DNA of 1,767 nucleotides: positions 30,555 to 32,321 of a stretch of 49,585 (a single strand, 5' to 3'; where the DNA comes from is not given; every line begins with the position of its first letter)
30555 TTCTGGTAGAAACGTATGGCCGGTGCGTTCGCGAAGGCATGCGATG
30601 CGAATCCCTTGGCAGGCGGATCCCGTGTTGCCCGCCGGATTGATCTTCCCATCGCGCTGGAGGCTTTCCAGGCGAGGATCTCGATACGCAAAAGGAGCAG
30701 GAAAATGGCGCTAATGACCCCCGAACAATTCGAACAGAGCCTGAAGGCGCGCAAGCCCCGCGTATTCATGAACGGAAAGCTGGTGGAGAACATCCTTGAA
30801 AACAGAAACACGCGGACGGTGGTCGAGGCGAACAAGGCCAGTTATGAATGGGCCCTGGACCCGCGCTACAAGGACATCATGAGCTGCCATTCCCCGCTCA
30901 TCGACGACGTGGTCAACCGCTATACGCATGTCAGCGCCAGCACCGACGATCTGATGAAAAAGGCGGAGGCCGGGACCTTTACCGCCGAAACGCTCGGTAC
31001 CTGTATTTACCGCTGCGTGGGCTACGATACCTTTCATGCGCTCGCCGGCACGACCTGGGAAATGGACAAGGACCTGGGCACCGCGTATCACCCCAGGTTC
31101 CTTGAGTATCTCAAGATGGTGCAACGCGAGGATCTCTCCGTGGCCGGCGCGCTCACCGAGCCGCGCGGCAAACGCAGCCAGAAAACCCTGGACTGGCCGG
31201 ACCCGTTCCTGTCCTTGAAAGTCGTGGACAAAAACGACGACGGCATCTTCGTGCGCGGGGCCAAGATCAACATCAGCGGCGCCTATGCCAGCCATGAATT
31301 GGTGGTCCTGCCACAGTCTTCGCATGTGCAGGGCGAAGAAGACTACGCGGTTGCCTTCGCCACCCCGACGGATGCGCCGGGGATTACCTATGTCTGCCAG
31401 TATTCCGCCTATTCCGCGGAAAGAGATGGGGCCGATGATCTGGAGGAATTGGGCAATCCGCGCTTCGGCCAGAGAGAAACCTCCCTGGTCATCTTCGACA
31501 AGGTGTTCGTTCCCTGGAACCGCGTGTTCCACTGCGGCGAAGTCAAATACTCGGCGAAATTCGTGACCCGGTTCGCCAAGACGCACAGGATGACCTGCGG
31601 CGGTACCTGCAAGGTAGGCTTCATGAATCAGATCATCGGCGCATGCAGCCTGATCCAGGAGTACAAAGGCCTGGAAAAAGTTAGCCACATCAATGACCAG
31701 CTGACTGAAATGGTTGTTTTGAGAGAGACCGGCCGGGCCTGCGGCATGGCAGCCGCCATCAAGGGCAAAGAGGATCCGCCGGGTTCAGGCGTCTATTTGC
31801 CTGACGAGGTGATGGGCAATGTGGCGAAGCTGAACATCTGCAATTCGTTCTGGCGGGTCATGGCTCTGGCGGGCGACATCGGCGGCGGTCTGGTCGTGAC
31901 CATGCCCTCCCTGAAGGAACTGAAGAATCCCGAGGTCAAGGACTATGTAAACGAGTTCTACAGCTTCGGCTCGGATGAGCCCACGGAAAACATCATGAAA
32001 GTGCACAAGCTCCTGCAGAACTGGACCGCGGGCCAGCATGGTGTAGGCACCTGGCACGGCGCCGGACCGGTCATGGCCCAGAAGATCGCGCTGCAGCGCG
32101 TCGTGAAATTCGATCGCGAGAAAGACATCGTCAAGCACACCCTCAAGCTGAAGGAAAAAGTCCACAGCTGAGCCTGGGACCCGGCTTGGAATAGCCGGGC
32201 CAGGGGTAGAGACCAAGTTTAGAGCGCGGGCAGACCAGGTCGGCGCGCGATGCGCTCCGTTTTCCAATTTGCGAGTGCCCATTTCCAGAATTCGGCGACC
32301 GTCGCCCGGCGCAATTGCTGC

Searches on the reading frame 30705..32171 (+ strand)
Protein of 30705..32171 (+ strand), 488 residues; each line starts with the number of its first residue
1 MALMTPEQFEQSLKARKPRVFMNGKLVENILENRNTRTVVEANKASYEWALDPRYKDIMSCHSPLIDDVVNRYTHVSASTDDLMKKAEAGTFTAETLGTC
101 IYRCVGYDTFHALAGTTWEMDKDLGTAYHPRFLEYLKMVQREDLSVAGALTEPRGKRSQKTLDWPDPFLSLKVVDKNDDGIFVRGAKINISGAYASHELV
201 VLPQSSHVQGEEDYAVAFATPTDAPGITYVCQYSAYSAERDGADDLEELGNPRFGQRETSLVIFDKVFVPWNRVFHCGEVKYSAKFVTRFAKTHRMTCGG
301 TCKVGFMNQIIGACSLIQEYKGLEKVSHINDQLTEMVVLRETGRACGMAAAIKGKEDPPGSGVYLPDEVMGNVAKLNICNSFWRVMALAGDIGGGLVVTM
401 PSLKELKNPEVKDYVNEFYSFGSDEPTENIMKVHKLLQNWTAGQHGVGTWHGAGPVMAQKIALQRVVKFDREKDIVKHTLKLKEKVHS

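Call 3: search_protein_families(library=ncbifam, proteins=[window:30705-32171:+], max_evalue=0.001)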
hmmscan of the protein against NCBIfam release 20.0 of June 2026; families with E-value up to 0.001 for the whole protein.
window:30705-32171:+ (488 aa): 2 families
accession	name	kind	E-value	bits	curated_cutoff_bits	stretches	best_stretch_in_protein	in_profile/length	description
TIGR02309.1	HpaB-1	equivalog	4.9e-42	144.6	480.2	1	5-420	3-411/477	4-hydroxyphenylacetate 3-monooxygenase, oxygenase component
TIGR02310.1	HpaB-2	equivalog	8e-19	67.7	885.2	1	4-442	13-444/519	4-hydroxyphenylacetate 3-monooxygenase, oxygenase component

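Call 4: search_protein_families(library=pfam, proteins=[window:30705-32171:+], max_evalue=0.001)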
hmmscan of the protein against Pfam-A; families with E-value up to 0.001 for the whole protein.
window:30705-32171:+ (488 aa): 2 families
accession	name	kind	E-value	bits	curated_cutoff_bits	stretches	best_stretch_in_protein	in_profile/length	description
PF11794.13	HpaB_N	-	1.1e-77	261.8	35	1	5-275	1-269/270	4-hydroxyphenylacetate 3-hydroxylase N terminal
PF03241.18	HpaB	-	4.5e-55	186.4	25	1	285-480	3-201/202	4-hydroxyphenylacetate 3-hydroxylase C terminal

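Call 7: search_solved_structures(query=window:30705-32171:+, show_alignments=2)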
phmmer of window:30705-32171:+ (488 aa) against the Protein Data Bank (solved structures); distinct sequences matched with E-value up to 0.001: 15.
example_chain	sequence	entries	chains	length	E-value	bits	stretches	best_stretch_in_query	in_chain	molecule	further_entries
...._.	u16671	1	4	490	6.8e-104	351.1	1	3-478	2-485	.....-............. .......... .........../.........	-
6vjr_A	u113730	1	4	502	1.2e-95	323.9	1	7-479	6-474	Vinylacetyl-CoA Delta-isomerase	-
2yyg_A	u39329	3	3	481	2e-36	128.7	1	5-430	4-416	4-hydroxyphenylacetate-3-hydroxylase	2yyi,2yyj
2yyk_A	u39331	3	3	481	1.1e-35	126.2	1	5-430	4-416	4-hydroxyphenylacetate-3-hydroxylase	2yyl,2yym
9lft_A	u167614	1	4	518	5.3e-25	91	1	5-420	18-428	4-Hydroxyphenylacetate-3-monooxygenase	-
4oo2_A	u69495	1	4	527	1.6e-17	66.3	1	4-440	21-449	Chlorophenol-4-monooxygenase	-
3hwc_A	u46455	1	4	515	1e-15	60.3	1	132-403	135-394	Chlorophenol-4-monooxygenase component 2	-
4g5e_A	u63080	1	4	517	1.9e-15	59.5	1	125-394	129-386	2,4,6-Trichlorophenol 4-monooxygenase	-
7dbw_C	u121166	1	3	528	3.7e-15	58.5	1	167-412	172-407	4-hydroxyphenylacetate 3-hydroxylase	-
9j9j_A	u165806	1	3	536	3.9e-15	58.5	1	167-412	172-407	4-nitrophenol 4-monooxygenase/4-nitrocatechol 2-monooxygenase, oxygenase component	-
6jhm_A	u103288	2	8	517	1.5e-14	56.5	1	117-393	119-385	Chlorophenol monooxygenase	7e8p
7e8q_A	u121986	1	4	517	1.5e-14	56.5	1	117-392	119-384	Chlorophenol monooxygenase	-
6qyh_A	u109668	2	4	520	2.4e-13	52.6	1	7-442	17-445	4-hydroxyphenylacetate 3-monooxygenase oxygenase component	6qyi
6eb0_A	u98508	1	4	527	2.5e-13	52.5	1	7-442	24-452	4-hydroxyphenylacetate 3-monooxygenase, oxygenase subunit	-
6b1b_A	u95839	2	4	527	4.8e-12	48.3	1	7-442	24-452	4-hydroxyphenylacetate 3-monooxygenase, oxygenase subunit | 4-hydroxyphenylacetate 3-monooxygenase oxygenase component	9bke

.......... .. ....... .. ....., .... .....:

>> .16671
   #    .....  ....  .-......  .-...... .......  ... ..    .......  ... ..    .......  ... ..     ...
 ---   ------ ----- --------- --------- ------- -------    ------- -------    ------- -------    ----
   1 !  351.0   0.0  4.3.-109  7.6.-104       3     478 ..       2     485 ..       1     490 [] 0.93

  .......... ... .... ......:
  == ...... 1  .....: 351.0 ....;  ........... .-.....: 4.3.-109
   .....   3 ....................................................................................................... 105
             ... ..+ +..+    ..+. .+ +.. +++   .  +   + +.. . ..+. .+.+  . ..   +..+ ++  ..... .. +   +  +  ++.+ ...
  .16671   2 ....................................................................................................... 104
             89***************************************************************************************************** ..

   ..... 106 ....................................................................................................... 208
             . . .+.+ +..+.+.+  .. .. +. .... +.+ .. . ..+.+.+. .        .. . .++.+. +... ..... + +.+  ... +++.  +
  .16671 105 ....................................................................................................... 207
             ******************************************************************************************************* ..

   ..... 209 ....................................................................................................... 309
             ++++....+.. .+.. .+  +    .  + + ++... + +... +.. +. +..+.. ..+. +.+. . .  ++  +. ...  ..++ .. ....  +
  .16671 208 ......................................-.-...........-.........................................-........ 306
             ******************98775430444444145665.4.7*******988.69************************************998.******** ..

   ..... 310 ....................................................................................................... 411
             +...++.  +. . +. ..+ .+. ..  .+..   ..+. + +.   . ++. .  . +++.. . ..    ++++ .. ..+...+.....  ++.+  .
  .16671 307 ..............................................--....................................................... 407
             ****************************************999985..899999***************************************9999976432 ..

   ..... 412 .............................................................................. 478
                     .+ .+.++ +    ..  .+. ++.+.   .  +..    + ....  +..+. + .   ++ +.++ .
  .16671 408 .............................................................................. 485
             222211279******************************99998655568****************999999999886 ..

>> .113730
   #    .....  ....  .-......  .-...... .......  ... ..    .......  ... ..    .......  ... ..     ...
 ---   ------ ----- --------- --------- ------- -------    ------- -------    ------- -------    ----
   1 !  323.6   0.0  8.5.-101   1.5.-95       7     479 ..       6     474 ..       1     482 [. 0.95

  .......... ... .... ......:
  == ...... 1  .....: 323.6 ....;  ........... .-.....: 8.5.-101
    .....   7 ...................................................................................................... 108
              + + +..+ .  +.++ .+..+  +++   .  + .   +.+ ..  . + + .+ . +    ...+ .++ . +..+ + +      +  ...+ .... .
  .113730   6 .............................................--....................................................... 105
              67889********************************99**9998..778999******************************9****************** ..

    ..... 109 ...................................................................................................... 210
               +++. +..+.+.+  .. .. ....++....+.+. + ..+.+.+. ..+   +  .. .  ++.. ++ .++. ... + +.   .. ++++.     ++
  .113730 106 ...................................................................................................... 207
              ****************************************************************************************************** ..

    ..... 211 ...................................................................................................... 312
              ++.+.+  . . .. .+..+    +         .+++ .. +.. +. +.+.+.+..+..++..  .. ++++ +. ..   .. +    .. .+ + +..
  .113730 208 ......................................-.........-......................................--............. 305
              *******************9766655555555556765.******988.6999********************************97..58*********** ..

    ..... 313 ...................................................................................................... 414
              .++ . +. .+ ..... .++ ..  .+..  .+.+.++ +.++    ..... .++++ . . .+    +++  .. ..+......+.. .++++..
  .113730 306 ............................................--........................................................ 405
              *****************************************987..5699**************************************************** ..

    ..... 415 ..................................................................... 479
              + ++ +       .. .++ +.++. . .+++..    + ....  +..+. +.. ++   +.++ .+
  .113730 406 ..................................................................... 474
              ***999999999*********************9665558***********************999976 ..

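Call 67: search_dna_similar(query=window:30705-32171:+, collection=plasmids, mode=protein, max_rows=12)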
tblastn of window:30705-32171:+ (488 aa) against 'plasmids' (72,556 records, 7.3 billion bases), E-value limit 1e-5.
Records with a match: 273; places in all: 288; records where one place covers at least 80% of the query: 212.
Best place of each record, by identity: <60% 273.
By first word of the organism name: Streptomyces 40; Rhizobium 39; Bacillus 20; Rhodococcus 19; Deinococcus 16; Sinorhizobium 13; Aminobacter 9; Mycetohabitans 9; Ensifer 9; Paracoccus 6; and 50 more.
By predicted mobility (MOB-suite, as given by PLSDB): non-mobilizable 209; conjugative 37; mobilizable 27.
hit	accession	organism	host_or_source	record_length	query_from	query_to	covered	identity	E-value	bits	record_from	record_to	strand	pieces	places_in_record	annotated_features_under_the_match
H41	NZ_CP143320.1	Cetobacterium somerae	intestine of Yellow Catfish,pure culture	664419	1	483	99%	39.0%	2e-104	349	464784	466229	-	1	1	4-hydroxyphenylacetate 3-hydroxylase family protein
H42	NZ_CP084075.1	Fusobacterium vincentii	-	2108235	1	476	98%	38.5%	3e-100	337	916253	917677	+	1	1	none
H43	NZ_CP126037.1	Bradyrhizobium elkanii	Glycine max,soybean,root nodule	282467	12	477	95%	34.2%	1e-82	286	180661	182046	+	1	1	4-hydroxyphenylacetate 3-hydroxylase N-terminal domain-containing ...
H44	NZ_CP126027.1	Bradyrhizobium elkanii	Glycine max,soybean,root nodule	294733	12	477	95%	34.2%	1e-82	286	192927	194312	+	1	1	4-hydroxyphenylacetate 3-hydroxylase N-terminal domain-containing ...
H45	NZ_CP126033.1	Bradyrhizobium elkanii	Glycine max,soybean,root nodule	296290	12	477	95%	34.2%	1e-82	286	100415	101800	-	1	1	4-hydroxyphenylacetate 3-hydroxylase N-terminal domain-containing ...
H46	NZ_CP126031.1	Bradyrhizobium elkanii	Glycine max,soybean,root nodule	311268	12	477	95%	34.2%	1e-82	286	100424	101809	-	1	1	4-hydroxyphenylacetate 3-hydroxylase N-terminal domain-containing ...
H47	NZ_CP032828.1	Sphingomonas paeninsulae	whole organism,soil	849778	9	473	95%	32.7%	2e-79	277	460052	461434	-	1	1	4-hydroxyphenylacetate 3-hydroxylase N-terminal domain-containing ...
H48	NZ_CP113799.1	Rhodococcus pyridinivorans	sediment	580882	1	477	98%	29.6%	5e-47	182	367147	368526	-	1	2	4-hydroxyphenylacetate 3-hydroxylase N-terminal domain-containing ...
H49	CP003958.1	Rhodococcus opacus PD630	-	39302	1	465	95%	28.9%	2e-46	180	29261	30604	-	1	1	4-hydroxybutyryl-CoA dehydratase/vinylacetyl-CoA-Delta-isomerase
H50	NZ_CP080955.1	Rhodococcus opacus PD630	cell culture,environmental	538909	1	465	95%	28.9%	2e-46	180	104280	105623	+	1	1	4-hydroxyphenylacetate 3-hydroxylase N-terminal domain-containing ...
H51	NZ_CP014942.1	Rhodococcus sp. BH4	cell culture,sludge of membrane ...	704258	1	480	98%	27.4%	1e-41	166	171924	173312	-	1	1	4-hydroxyphenylacetate 3-hydroxylase N-terminal domain-containing ...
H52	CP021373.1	Rhizobium sp. ACO-34A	Agave americana L.,cell ...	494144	3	486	99%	26.6%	4e-31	135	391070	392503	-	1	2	4-hydroxyphenylacetate 3-hydroxylase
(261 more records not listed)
